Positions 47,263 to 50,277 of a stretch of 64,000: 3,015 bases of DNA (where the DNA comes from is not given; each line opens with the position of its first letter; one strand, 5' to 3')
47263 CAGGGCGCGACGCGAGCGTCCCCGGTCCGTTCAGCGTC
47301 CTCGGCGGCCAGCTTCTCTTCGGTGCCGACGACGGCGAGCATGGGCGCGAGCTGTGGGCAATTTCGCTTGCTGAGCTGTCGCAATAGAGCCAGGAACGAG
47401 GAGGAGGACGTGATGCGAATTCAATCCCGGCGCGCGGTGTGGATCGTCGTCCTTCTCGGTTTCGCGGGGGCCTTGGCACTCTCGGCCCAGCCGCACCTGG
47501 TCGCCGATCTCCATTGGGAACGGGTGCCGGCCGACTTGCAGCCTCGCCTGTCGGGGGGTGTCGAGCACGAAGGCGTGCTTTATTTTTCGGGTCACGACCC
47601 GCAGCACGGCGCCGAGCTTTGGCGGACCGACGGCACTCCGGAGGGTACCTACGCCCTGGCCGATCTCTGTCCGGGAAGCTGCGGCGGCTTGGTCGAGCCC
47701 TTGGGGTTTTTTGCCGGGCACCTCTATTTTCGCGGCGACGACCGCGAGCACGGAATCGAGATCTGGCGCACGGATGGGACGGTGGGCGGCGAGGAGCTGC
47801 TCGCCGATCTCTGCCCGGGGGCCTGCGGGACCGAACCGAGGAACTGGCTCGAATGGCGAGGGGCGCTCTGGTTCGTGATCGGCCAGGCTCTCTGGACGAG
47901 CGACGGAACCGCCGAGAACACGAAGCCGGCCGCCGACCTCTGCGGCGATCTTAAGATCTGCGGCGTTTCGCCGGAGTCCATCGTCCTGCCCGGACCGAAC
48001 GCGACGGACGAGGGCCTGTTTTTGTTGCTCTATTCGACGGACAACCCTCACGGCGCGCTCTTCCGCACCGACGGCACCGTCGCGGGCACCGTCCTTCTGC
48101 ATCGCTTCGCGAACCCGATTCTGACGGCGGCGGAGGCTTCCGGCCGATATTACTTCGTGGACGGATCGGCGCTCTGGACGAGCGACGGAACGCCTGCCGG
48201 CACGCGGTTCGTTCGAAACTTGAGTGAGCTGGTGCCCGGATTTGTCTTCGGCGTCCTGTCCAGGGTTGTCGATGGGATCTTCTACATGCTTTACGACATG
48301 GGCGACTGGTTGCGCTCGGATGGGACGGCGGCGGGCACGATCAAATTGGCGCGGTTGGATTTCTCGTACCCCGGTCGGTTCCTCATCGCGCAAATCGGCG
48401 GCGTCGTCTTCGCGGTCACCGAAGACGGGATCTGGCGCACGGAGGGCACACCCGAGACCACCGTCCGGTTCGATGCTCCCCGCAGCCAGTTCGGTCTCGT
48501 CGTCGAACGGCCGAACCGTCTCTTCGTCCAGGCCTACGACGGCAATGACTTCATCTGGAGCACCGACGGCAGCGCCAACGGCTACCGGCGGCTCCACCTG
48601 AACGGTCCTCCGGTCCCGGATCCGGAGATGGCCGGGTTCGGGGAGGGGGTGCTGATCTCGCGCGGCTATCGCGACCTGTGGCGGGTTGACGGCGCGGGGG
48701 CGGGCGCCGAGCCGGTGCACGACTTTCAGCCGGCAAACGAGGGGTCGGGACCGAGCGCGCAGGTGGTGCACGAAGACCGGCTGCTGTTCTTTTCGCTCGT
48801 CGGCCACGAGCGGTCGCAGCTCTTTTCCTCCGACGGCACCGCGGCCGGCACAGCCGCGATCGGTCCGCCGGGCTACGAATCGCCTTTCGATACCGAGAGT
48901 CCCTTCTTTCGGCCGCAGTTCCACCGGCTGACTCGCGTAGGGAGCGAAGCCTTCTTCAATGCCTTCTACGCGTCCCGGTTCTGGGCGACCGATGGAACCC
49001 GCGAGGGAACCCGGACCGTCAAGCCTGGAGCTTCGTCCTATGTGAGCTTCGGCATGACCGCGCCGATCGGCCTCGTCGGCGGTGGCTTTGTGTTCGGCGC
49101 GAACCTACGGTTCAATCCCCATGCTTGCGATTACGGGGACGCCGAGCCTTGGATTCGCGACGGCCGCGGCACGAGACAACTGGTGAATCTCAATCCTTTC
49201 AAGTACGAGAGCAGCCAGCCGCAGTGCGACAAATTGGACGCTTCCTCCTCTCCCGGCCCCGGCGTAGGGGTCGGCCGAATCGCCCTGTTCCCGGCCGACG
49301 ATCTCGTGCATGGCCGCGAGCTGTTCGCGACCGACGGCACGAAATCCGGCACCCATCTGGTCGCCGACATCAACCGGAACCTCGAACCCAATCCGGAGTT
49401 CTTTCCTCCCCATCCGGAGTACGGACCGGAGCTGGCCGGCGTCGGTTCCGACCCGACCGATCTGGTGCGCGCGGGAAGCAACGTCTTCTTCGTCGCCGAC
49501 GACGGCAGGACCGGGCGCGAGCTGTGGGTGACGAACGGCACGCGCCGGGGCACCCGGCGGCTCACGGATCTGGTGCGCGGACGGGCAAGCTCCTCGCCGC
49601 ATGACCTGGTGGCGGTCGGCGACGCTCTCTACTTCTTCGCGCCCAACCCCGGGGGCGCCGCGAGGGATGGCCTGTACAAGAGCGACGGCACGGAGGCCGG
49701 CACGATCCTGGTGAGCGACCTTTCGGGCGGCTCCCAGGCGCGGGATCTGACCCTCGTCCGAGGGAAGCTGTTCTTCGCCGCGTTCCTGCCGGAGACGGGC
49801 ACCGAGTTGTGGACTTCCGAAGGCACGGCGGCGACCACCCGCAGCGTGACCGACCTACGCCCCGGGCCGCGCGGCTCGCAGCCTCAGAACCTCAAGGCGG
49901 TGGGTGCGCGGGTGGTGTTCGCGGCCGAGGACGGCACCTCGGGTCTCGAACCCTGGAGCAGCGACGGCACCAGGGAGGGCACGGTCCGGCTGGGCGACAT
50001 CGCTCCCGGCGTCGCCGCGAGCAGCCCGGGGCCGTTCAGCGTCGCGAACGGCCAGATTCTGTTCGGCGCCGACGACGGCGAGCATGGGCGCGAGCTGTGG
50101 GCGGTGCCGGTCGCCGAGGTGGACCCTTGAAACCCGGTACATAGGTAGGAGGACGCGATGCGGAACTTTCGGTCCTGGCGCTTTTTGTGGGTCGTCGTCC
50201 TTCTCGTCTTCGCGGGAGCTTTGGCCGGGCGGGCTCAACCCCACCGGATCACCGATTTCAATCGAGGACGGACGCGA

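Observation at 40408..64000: Ten tandem, co-directional paralogs of a ~900-aa secreted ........-repeat protein, a family with no assigned function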

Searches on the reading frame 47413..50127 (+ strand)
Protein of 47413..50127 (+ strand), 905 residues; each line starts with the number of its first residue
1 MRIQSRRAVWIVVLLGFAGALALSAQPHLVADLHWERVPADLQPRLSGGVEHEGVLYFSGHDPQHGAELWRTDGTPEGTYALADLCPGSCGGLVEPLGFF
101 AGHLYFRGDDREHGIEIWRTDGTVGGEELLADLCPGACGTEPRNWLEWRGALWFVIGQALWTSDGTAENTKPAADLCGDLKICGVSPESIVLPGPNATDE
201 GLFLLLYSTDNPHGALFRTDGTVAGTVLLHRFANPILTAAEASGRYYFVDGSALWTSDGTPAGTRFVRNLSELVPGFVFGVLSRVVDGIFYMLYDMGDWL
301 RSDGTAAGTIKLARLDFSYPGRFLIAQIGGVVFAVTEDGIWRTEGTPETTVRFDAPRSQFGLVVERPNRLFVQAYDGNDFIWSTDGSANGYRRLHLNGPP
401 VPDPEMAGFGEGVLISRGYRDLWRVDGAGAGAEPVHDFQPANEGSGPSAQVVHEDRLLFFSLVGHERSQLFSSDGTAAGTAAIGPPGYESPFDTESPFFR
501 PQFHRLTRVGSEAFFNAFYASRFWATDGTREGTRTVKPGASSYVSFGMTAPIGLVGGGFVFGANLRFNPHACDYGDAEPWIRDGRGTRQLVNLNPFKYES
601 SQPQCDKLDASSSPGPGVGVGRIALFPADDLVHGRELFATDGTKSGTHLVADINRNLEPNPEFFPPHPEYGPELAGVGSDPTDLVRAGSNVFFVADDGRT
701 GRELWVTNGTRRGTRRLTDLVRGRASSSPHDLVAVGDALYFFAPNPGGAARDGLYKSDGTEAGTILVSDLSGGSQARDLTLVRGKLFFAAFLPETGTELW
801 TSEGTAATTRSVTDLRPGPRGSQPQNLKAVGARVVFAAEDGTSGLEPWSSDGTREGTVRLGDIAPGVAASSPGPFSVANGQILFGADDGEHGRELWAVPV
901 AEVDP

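Call 5: search_protein_families(library=ncbifam, proteins=[window:47413-50127:+], max_evalue=0.01)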
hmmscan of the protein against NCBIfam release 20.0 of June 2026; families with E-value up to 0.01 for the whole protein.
window:47413-50127:+ (905 aa): 1 family
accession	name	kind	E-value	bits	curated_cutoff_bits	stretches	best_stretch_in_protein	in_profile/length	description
TIGR04534.2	ELWxxDGT_rpt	domain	1.5e-138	450.7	65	11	691-735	3-47/47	ELWxxDGT repeat protein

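Call 6: search_protein_families(library=pfam, proteins=[window:47413-50127:+], max_evalue=0.01)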
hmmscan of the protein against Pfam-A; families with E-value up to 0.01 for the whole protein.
window:47413-50127:+ (905 aa): 0 families

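Call 10: find_homologous_proteins(query=window:47413-50127:+, max_evalue=0.00001)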
Query window:47413-50127:+ (905 aa): 7916 proteins with E <= 0.00001 among 8000 candidates; the best 120 are listed.
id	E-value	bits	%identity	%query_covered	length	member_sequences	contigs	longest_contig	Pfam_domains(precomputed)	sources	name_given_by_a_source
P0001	0.0e+0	2104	100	100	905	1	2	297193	-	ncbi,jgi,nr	ncbi:MAG TPA: hypothetical protein VGS22_22500 [Thermoanaerobaculia bacterium]|jgi:ELWxxDGT repeat p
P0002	0.0e+0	1809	87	100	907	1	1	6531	-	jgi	jgi:ELWxxDGT repeat protein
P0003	0.0e+0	1521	75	100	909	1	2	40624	-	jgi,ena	-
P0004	0.0e+0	1253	64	100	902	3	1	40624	-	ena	-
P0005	0.0e+0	1238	65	100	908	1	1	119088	-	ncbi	-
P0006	0.0e+0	1233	64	100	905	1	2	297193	-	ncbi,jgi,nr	ncbi:MAG TPA: hypothetical protein VGS22_22510 [Thermoanaerobaculia bacterium]|jgi:ELWxxDGT repeat p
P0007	0.0e+0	1154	63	97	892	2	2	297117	-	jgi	jgi:ELWxxDGT repeat protein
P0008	0.0e+0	1143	61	97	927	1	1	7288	-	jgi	jgi:large repetitive protein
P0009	0.0e+0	1137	61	100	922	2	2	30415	-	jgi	-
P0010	0.0e+0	1109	61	100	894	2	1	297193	-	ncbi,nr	ncbi:MAG TPA: ELWxxDGT repeat protein [Thermoanaerobaculia bacterium]|nr:ELWxxDGT repeat protein [Th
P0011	0.0e+0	1095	59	99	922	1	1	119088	-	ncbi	-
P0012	0.0e+0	1091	59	100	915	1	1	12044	-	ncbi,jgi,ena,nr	ncbi:MAG TPA: ELWxxDGT repeat protein [Thermoanaerobaculia bacterium]|nr:ELWxxDGT repeat protein [Th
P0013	0.0e+0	1069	58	100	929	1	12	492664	-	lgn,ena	-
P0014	0.0e+0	1058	57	99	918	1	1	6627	-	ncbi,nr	ncbi:MAG TPA: hypothetical protein VN783_12115 [Thermoanaerobaculia bacterium]|nr:hypothetical prote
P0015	0.0e+0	1038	57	99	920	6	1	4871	-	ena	-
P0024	6.5e-295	999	55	99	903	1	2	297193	-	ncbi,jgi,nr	ncbi:MAG TPA: hypothetical protein VGS22_22535 [Thermoanaerobaculia bacterium]|jgi:ELWxxDGT repeat p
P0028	7.1e-253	860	51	99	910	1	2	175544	-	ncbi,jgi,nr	ncbi:MAG TPA: hypothetical protein VGS22_01645 [Thermoanaerobaculia bacterium]|jgi:ELWxxDGT repeat p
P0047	1.5e-205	703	41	97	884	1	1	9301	PF13360.14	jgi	jgi:ELWxxDGT repeat protein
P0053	2.2e-179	617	30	97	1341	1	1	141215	PF00353.26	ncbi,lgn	-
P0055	8.8e-170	585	33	97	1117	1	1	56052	PF19410.6,PF00395.26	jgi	jgi:ELWxxDGT repeat protein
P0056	3.9e-168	580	33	94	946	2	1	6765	PF19410.6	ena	-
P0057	1.1e-167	578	29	98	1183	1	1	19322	PF18962.8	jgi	-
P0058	4.2e-166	573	29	89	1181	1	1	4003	PF19410.6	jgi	jgi:ELWxxDGT repeat protein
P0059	7.9e-166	572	31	100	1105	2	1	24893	PF19410.6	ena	-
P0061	1.2e-163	565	31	96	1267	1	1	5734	PF19410.6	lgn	-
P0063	2.4e-160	554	33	99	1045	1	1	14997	PF19410.6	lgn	-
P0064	2.9e-160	554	32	99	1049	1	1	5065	PF19410.6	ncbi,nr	ncbi:MAG TPA: ELWxxDGT repeat protein [Thermoanaerobaculia bacterium]|nr:ELWxxDGT repeat protein [Th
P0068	1.0e-156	542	32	100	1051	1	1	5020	PF19410.6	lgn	-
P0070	1.8e-154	534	31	97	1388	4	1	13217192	PF27332.1,PF02494.23,PF09136.17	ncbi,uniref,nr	ncbi:HYR domain-containing protein [Archangium minus]|uniref:HYR domain-containing protein n=2 Tax=A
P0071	1.9e-154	534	31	85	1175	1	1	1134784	PF13360.14,PF17963.8,PF19410.6,PF17892.8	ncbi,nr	ncbi:MAG: cadherin-like domain-containing protein [Akkermansiaceae bacterium]|nr:cadherin-like domai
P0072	2.6e-154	534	30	88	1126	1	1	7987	PF13360.14,PF00395.26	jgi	jgi:ELWxxDGT repeat protein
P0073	2.8e-154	534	30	98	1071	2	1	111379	PF13360.14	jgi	jgi:trimeric autotransporter adhesin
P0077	1.1e-153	532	30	98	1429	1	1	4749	PF12733.14,PF19410.6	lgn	-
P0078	3.1e-153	530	31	93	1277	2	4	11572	PF19410.6,PF18962.8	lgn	-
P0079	4.1e-153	530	32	88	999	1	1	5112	PF13360.14,PF19410.6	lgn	-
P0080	6.3e-153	529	34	97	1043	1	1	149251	PF19410.6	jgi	jgi:ELWxxDGT repeat protein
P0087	2.5e-151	524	27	100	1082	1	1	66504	PF13313.12,PF19410.6,PF18962.8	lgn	-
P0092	1.1e-149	519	28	93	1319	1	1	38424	PF19410.6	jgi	jgi:ELWxxDGT repeat protein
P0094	1.2e-149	518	30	83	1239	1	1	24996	PF13472.13,PF00657.29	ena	-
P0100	2.8e-148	514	32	93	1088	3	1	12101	PF19410.6,PF00395.26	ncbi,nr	ncbi:MAG TPA: ELWxxDGT repeat protein [Thermoanaerobaculia bacterium]|nr:ELWxxDGT repeat protein [Th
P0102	3.5e-148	514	30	93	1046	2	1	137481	PF19410.6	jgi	jgi:ELWxxDGT repeat protein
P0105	4.8e-148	513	29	98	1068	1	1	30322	PF19410.6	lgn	-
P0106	7.3e-148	513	31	91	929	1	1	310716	PF19410.6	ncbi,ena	-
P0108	1.5e-147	512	30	93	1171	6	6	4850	PF02412.24,PF19410.6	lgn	-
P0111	4.4e-147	510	31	97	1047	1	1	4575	PF19410.6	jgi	jgi:ELWxxDGT repeat protein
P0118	3.0e-146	507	29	88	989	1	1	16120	PF00404.25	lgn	-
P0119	4.3e-146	507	29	91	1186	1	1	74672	PF04151.22,PF19410.6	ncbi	ncbi:MAG: ELWxxDGT repeat protein [Lacipirellulaceae bacterium]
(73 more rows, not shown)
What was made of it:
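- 47413..50130 (+): G4, full-length paralog (905 aa). This is the protein modelled, and it is NCBI locus VGS22_22500. 100% match to P0001 (call 10).
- Closest known: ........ repeat proteins. Same: NCBI and JGI already name these very proteins '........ repeat protein' (call 10).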

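Call 16: find_encoding_contigs(protein=P0024, flank=10000, max_places=3)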
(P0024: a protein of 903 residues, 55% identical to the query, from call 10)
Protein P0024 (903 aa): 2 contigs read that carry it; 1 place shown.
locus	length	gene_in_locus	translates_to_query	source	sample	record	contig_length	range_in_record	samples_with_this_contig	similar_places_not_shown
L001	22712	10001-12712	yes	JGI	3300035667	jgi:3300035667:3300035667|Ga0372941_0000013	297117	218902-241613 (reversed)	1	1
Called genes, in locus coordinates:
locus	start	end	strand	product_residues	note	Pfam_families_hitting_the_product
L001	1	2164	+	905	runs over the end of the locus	-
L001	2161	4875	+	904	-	-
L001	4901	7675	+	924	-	-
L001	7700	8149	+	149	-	-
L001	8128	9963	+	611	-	-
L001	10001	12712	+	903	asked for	-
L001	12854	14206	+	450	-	-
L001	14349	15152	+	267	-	PF00378:ECH_1, PF16113:ECH_2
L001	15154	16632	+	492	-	PF00171:Aldedh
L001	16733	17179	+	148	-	PF18765:Polbeta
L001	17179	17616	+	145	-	PF01934:HepT-like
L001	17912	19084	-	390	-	PF13271:DUF4062 (weak)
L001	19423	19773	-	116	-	PF01934:HepT-like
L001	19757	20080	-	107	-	PF01909:NTP_transf_2, PF18765:Polbeta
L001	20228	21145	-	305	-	PF03547:Mem_trans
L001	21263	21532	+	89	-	PF09720:Unstab_antitox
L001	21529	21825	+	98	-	PF05016:ParE_toxin (weak)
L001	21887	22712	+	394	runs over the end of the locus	PF00108:Thiolase_N, PF00109:ketoacyl-synt (weak), PF02803:Thiolase_C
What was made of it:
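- Checked: G10, 63463 to beyond the window; 903 aa on the full contig (call 16) The array ends after G10 (call 16).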

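Call 27: find_related_loci(query=A2, collection=genome_contigs, flank=10000)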
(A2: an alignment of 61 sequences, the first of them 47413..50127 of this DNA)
Query A2 (905 aa) in genome_contigs; peptide patterns used: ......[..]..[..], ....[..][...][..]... (x = any residue, [..] = any of these).
600 stretches matched a pattern (row limit reached: there are more); 597 encode a relative of the query (tblastn E <= 1e-3); the best 80 are kept; 80 distinct loci.
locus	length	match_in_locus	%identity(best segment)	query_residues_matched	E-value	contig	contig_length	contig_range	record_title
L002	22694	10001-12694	40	12-903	2e-149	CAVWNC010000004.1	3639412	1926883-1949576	MAG: uncultured Acidobacteriota bacterium isolate MFD09368.bin.2.205 genome assembly, contig: contig_6402, whole genome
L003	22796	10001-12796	38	24-905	1e-137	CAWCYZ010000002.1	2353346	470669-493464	MAG: uncultured Acidobacteriota bacterium isolate MFD01213.bin.2.31 genome assembly, contig: contig_2874, whole genome s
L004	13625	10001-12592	38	25-898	3e-119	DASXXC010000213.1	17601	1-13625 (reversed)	MAG TPA_asm: Thermoanaerobaculia bacterium isolate SMAG_U4788 k141_485600, whole genome shotgun sequence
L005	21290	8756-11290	34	53-903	4e-93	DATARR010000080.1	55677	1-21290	MAG TPA_asm: Thermoanaerobaculia bacterium isolate SMAG_U5499 k141_6995711, whole genome shotgun sequence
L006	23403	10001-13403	32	24-896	1e-90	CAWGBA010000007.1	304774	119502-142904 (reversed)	MAG: uncultured Chloroflexia bacterium isolate MFD06714.bin.2.115 genome assembly, contig: contig_47784, whole genome sh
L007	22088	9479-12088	31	25-904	8e-87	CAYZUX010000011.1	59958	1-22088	MAG TPA_asm: uncultured bacterium isolate binchicken_co20_391 genome assembly, contig: NODE_1242_length_59958_cov_8.1683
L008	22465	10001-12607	31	27-905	5e-85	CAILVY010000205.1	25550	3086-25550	MAG: Candidatus Hydrogenedentes bacterium isolate LaPlata_bin-1517 genome assembly, contig: bin-1517:205/407, whole geno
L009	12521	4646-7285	31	11-903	9e-85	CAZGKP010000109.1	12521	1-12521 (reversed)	MAG TPA_asm: uncultured Candidatus Sumerlaeota bacterium isolate binchicken_co100_147 genome assembly, contig: NODE_8077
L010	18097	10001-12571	32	29-896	7e-83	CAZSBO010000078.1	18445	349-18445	MAG TPA_asm: uncultured Brevifollis sp. isolate SRP319275_co6_110 genome assembly, contig: NODE_1141_length_18445_cov_6.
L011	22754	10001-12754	32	55-903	6e-82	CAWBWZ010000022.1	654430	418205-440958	MAG: uncultured Acidobacteriota bacterium isolate MFD07386.bin.2.49 genome assembly, contig: contig_9593, whole genome s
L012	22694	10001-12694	31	21-902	8e-82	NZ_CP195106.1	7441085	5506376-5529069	Tundrisphaera lichenicola strain P12 chromosome, complete genome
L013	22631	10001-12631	32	23-901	1e-81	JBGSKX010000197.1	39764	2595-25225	MAG: Pirellulales bacterium isolate JTS-AC191 k141_2702935, whole genome shotgun sequence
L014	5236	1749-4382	31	27-901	4e-81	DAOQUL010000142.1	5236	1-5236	MAG TPA_asm: Anaerolineales bacterium isolate AMR_MDS_1115 NODE_17424_length_5236_cov_11.566493, whole genome shotgun se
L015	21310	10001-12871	30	38-898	8e-81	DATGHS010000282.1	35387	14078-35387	MAG TPA_asm: Gemmataceae bacterium isolate SMAG_U9787 k141_1603508, whole genome shotgun sequence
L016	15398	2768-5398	30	16-901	3e-79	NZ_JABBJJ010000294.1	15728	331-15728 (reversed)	Pyxidicoccus fallax strain DSM 14698 NODE_294_length_15728_cov_37.8914, whole genome shotgun sequence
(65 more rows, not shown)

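Call 28: predict_structure(alignment_id=A2)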
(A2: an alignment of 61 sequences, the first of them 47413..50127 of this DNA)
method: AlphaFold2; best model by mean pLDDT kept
length: 905 residues; sequences in the alignment: 61
mean_pLDDT: 87.4   pTM: 0.84
mean pLDDT of the five models: 87.4, 85.9, 85.7, 85.2, 84.1
residues with pLDDT >= 90: 554; 70-90: 262; 50-70: 69; < 50: 20
segments of 3 or more residues with pLDDT < 50: 1-3, 19-23, 490-497
pLDDT, mean of each block of 10 residues (from residue 1): 59 62 70 72 89 94 87 95 84 88 93 89 89 78 88 92 94 93 87 88 91 93 94 88 83 93 95 80 92 93 96 84 90 91 95 84 93 90 90 86 93 93 94 89 75 94 78 94 69 44 76 78 86 82 75 92 73 76 92 90 76 94 96 97 96 96 90 96 93 94 94 91 79 92 74 91 92 87 94 92 95 92 94 94 93 95 88 93 91 91 71
secondary structure, 60 per line:
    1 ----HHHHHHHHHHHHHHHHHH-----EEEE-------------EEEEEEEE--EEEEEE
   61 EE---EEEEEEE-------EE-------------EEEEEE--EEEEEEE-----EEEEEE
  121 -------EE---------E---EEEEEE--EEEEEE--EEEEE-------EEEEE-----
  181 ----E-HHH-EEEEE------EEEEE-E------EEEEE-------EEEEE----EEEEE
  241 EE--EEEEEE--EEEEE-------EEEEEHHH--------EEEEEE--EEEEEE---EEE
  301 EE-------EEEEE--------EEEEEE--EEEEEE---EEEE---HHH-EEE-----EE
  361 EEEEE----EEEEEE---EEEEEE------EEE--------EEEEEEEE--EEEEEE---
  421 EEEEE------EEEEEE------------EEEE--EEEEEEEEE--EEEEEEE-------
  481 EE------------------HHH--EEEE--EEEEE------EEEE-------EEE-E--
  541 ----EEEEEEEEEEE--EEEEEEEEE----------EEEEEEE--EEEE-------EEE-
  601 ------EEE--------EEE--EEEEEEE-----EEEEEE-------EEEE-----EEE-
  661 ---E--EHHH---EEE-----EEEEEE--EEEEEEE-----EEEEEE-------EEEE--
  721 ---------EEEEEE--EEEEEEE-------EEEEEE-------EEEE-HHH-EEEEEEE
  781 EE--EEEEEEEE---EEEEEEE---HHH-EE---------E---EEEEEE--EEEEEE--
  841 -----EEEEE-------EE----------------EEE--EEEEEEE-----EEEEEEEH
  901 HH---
elements in order (helices of 4 or more, strands of 3 or more residues): H5-22 E28-31 E45-52 E55-62 E66-72 E95-100 E103-109 E115-120 E143-148 E151-156 E159-163 E171-175 E191-195 E202-206 E215-219 E227-231 E236-242 E245-250 E253-257 E265-269 E281-286 E289-294 E298-302 E310-314 E323-328 E331-336 E340-343 E351-353 E359-365 E370-375 E379-384 E391-393 E402-409 E412-417 E421-425 E432-437 E450-453 E456-464 E467-473 E506-509 E512-516 E523-526 E534-536 E545-555 E558-566 E577-583 E586-589 E597-599 E607-609 E618-620 E623-629 E635-640 E648-651 E657-659 E674-676 E682-687 E690-696 E702-707 E715-718 E730-735 E738-744 E752-757 E765-768 E774-782 E785-792 E796-802 E825-830 E833-838 E846-850 E876-878 E881-887 E893-899
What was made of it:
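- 47413..50130 (+): AF2 model with pLDDT 87.4, pTM 0.84 and 18 four-stranded blades (call 28).
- Its last blade has only three strands (call 28).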

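Call 31: fold_search(model_id=the predicted structure, library=pdb)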
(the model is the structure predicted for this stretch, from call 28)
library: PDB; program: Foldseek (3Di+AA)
matches with E <= 10: 1758; with E <= 0.001: 1210
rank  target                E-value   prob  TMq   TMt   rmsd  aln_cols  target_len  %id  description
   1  8s9p_B                6.1e-19  1.00  0.16  0.16  29.9       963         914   11  1:1:1 agrin/LRP4/MuSK complex (released 2023-05-17)
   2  8em4_A                7.7e-19  1.00  0.17  0.05  30.3      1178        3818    9  Cryo-EM structure of LRP2 at pH 7.5 (released 2023-02-08)
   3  9cwm_A                3.1e-17  1.00  0.16  0.05  31.8      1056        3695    9  Cryo-EM structure of human Low-density lipoprotein receptor-related protein 2 (released 2025-08-06)
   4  8em7_A                3.2e-17  1.00  0.17  0.05  29.2      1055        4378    9  Cryo-EM structure of LRP2 at pH 5.2 (released 2023-02-08)
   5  8jut_A                4.1e-17  1.00  0.18  0.05  31.1      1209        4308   10  rat megalin RAP complex (released 2024-06-19)
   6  9i3v_B                4.5e-17  1.00  0.17  0.05  30.8      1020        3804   10  Cryo-EM structure of the human LRP2 ectodomain (released 2026-02-04)
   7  8jxe_B                6.6e-17  1.00  0.18  0.12  30.1      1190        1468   10  rat megalin RAP complex head (released 2024-06-19)
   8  8jx8_A                7.9e-17  1.00  0.17  0.12  30.3      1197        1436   10  rat megalin head (released 2024-06-19)
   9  8jxe_A                1.0e-16  1.00  0.18  0.12  30.1      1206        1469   10  rat megalin RAP complex head (released 2024-06-19)
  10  9cwm_B                1.2e-16  1.00  0.17  0.05  30.0      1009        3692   10  Cryo-EM structure of human Low-density lipoprotein receptor-related protein 2 (released 2025-08-06)
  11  9i3v_A                1.3e-16  1.00  0.17  0.05  32.4      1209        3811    8  Cryo-EM structure of the human LRP2 ectodomain (released 2026-02-04)
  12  8jx8_B                1.4e-16  1.00  0.19  0.13  28.5      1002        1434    9  rat megalin head (released 2024-06-19)
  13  9qaw_B                1.7e-16  1.00  0.17  0.05  30.4      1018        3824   10  CryoEM structure of the human LRP2 receptor ectodomain in complex with LRPAP1 (released 2026-03-11)
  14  9bfp_A                3.1e-15  1.00  0.17  0.15  32.1      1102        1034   12  Cryo-EM structure of Sevenless extracellular domain (monomer) (released 2025-01-29)
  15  9qaw_A                5.1e-15  1.00  0.17  0.05  30.8      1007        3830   10  CryoEM structure of the human LRP2 receptor ectodomain in complex with LRPAP1 (released 2026-03-11)
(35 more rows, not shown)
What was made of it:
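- Closest known: YWTD. Same: These are the top Foldseek matches, at E 1e-19 to 1e-12 (call 31).
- Closest known: PorZ and GH74-type two-propeller bacterial secreted proteins. Same: They are bacterial and exported, with two propellers in one chain, and they appear among the Foldseek hits with the best TM-scores, 0.28-0.29 (call 31).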
